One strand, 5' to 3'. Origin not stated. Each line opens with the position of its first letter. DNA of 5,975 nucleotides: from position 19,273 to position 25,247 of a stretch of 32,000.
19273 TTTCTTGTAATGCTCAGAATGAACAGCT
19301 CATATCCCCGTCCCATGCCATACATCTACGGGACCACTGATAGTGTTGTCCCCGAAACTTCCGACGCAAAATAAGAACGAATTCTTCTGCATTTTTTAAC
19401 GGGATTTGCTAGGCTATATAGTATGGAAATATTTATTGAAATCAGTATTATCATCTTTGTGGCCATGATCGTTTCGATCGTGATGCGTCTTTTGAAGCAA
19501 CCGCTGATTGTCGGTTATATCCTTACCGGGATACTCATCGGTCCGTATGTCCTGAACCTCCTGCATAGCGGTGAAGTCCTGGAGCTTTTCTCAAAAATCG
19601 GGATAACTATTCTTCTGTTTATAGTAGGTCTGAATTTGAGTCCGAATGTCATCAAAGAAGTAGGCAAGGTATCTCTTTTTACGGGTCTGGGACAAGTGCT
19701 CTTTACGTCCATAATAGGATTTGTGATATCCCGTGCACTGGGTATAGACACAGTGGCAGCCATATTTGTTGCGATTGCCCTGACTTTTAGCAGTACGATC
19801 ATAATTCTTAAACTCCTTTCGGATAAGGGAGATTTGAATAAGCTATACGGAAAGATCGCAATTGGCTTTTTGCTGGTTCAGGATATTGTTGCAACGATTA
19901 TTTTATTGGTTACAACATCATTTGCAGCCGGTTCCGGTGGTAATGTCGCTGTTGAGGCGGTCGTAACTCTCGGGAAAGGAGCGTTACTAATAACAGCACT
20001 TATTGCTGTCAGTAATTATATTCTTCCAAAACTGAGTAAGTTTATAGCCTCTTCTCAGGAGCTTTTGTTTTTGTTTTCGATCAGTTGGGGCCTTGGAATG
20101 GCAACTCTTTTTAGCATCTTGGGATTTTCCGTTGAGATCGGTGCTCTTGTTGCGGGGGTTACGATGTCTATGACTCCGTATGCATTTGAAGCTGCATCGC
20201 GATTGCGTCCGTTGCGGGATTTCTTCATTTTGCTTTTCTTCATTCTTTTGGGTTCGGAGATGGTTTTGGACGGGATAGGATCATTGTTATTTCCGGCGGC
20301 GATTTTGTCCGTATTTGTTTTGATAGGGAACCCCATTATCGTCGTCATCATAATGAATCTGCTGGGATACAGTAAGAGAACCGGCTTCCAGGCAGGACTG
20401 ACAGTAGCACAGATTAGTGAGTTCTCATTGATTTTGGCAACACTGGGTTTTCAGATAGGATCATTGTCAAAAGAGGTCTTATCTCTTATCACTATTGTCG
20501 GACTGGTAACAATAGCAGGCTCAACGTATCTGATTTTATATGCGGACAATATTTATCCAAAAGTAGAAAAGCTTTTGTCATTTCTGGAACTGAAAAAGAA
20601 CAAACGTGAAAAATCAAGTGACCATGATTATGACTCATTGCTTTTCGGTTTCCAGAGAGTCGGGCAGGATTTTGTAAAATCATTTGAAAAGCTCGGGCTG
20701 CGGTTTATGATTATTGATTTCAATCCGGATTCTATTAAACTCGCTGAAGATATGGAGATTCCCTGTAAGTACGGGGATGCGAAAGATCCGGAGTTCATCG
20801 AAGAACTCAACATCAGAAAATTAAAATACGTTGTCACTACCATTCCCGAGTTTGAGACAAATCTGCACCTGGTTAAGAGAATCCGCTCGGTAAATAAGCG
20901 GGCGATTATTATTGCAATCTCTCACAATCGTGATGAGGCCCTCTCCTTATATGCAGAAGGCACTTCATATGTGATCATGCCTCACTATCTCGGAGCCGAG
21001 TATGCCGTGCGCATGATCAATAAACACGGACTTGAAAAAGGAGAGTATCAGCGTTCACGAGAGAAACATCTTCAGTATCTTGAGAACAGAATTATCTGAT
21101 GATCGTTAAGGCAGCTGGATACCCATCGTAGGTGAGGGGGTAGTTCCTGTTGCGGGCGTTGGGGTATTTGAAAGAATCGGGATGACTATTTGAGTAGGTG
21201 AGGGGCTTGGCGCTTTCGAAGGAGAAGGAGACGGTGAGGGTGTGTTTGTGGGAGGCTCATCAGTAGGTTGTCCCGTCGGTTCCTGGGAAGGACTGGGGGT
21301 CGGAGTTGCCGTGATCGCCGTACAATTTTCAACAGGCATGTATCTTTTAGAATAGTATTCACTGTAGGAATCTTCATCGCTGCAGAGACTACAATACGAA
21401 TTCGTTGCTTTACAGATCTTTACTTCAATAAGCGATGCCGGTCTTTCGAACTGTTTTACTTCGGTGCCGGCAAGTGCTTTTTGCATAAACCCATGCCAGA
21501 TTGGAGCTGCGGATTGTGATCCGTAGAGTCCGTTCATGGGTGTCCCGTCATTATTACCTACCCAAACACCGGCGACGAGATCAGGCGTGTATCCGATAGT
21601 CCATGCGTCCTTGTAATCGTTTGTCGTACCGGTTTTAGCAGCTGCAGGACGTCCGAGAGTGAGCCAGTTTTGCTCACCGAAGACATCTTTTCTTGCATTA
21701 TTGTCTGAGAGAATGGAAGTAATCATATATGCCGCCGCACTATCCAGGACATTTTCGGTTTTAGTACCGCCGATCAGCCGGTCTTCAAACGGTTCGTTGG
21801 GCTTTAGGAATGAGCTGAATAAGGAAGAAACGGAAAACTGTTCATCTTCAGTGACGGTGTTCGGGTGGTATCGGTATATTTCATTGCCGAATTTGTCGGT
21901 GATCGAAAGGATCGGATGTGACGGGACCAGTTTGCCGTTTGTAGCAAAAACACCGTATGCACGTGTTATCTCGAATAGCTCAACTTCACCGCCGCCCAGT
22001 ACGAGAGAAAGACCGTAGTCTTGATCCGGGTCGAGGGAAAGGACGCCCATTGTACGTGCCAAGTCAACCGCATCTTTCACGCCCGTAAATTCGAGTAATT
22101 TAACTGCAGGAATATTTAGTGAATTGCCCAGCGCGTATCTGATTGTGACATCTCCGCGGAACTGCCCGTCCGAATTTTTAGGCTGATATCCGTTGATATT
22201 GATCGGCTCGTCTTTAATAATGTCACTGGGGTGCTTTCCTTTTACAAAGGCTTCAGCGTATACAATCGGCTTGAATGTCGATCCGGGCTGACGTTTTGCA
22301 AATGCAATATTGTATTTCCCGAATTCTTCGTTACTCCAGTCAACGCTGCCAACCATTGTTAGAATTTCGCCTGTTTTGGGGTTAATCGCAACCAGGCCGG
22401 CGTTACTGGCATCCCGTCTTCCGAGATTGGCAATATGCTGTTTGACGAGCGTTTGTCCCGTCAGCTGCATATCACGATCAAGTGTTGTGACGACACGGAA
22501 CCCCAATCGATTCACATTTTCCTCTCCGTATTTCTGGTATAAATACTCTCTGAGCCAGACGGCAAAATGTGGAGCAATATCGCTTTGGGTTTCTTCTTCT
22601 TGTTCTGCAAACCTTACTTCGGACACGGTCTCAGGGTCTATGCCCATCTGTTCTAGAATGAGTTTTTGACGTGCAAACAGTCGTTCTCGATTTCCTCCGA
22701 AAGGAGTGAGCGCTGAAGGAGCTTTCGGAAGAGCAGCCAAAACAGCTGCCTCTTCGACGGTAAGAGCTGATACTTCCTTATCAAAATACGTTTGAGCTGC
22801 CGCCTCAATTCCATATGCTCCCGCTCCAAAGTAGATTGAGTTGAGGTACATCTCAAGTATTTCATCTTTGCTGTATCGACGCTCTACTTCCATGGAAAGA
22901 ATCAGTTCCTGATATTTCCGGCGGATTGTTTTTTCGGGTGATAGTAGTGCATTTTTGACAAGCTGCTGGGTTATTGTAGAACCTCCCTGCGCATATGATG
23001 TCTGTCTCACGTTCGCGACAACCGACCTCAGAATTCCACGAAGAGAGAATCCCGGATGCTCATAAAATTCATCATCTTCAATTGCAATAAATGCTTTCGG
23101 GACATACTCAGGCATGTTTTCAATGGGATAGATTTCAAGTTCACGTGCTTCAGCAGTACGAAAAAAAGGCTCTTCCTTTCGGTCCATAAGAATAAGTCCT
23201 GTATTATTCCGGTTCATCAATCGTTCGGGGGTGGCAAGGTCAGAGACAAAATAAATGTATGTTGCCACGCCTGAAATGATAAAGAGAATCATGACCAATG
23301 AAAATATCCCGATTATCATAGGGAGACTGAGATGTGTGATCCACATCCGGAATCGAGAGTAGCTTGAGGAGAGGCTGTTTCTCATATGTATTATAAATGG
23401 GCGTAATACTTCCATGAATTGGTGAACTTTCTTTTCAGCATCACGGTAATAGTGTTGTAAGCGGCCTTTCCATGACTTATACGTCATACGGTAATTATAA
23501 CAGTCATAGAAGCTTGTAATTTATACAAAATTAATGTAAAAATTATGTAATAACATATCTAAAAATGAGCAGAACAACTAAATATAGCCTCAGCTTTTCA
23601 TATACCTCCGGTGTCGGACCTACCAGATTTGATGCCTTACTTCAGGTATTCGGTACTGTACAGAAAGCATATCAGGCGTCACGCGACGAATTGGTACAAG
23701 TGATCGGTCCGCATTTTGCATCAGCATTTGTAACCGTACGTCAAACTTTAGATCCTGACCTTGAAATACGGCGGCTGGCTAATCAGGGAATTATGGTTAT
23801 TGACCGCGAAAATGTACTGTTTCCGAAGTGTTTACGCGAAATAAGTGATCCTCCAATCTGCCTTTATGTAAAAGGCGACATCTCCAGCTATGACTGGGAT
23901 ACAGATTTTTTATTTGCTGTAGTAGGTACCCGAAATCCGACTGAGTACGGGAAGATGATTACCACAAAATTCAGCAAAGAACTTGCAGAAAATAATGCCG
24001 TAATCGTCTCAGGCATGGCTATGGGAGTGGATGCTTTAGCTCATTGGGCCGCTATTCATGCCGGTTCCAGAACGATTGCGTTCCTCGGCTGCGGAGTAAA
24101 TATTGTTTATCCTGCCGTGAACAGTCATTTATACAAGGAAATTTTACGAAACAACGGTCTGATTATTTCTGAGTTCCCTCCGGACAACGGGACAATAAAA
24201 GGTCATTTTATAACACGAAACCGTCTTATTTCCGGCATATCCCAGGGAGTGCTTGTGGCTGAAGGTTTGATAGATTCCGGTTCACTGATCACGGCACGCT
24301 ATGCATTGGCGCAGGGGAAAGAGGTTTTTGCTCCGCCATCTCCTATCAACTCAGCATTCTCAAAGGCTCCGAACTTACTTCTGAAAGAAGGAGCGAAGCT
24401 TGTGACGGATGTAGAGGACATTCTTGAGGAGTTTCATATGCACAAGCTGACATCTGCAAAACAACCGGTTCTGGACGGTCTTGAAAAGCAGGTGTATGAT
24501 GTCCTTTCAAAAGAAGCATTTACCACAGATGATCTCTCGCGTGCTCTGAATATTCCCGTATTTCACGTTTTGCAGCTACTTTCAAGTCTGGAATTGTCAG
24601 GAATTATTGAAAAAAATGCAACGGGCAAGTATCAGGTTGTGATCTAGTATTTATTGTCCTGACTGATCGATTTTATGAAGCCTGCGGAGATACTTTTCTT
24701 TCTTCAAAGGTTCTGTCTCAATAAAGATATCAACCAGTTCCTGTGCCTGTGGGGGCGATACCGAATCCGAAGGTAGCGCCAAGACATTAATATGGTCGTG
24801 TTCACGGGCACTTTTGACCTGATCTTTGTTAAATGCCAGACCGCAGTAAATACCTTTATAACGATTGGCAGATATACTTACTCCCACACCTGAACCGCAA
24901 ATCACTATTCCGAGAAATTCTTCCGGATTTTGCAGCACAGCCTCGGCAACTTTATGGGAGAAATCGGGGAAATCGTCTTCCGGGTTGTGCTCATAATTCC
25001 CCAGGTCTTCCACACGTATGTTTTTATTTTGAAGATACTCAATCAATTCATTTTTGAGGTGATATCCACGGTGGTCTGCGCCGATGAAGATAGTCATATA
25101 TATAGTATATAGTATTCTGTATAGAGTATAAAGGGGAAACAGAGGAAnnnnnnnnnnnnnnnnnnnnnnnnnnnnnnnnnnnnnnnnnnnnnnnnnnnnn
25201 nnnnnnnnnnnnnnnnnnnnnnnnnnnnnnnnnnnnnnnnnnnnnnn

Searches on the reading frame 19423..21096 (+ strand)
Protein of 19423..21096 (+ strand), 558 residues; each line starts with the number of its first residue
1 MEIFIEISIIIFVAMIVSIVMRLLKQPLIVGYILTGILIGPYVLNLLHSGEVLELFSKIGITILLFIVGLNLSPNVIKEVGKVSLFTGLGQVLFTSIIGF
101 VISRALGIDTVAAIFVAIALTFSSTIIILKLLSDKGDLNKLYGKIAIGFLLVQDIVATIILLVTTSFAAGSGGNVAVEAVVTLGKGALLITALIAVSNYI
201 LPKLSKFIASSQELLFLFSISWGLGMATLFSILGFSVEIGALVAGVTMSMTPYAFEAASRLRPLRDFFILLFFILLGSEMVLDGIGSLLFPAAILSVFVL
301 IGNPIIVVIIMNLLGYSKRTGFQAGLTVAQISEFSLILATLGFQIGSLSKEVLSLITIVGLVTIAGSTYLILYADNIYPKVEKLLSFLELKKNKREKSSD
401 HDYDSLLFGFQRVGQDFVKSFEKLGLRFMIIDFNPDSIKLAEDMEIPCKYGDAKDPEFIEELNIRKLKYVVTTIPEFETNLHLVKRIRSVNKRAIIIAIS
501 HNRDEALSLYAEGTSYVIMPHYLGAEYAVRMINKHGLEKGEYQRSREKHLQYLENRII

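Call 7: search_protein_families(library=pfam, proteins=[window:19423-21096:+], max_evalue=0.01)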
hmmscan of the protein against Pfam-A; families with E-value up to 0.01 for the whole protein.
window:19423-21096:+ (558 aa): 2 families
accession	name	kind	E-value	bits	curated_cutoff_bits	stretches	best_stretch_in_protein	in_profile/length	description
PF00999.27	Na_H_Exchanger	-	4e-57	194.2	26.2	1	12-365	2-363/375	Sodium/hydrogen exchanger, transmembrane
PF02254.24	TrkA_N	-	6.1e-19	68.9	23.8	1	407-520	3-116/116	TrkA-N domain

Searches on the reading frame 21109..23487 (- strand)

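Call 7: search_protein_families(library=pfam, proteins=[window:21109-23487:-], max_evalue=0.01)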
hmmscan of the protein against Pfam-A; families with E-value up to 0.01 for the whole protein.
window:21109-23487:- (793 aa): 2 families
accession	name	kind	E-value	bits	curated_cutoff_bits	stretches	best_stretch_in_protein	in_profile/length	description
PF00912.28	Transgly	-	2e-63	213.5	27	1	111-281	8-177/178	Transglycosylase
PF00905.27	Transpeptidase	-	1.1e-19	71.3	22.1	1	365-668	3-298/299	Penicillin binding protein transpeptidase domain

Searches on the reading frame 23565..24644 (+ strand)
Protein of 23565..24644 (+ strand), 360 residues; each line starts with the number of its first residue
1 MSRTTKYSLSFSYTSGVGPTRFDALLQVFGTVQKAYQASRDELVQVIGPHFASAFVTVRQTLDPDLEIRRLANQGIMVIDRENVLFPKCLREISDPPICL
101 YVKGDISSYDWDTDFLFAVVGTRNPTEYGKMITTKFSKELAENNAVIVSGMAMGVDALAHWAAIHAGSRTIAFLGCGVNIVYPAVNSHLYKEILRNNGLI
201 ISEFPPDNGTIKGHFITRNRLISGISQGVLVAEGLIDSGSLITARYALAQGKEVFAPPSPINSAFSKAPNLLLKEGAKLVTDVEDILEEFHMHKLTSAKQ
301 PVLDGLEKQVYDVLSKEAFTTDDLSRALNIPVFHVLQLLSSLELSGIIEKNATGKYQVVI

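Call 7: search_protein_families(library=pfam, proteins=[window:23565-24644:+], max_evalue=0.01)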
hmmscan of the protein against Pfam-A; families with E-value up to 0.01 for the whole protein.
window:23565-24644:+ (360 aa): 3 families
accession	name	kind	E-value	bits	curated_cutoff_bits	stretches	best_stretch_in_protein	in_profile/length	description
PF02481.21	DNA_processg_A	-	7.2e-69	231.6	29.6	1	72-281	3-211/212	DNA recombination-mediator protein A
PF17782.7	DprA_WH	-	1.2e-07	32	22.9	1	298-349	5-56/61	DprA winged helix domain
PF01978.25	TrmB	-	0.00073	19.8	25.6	1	306-353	9-57/68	Sugar-specific transcriptional regulator TrmB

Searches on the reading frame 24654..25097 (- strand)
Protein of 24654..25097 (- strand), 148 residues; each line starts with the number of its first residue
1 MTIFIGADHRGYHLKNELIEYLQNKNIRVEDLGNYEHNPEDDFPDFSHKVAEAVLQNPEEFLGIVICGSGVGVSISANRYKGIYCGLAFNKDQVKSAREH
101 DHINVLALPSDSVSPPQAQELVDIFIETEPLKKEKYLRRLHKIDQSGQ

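Call 7: search_protein_families(library=pfam, proteins=[window:24654-25097:-], max_evalue=0.01)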
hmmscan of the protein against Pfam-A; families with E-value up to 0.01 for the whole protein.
window:24654-25097:- (148 aa): 1 family
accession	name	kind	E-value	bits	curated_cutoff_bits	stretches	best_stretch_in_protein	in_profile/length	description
PF02502.23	LacAB_rpiB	-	4e-41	140.7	24.7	1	3-143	1-138/138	Ribose/Galactose Isomerase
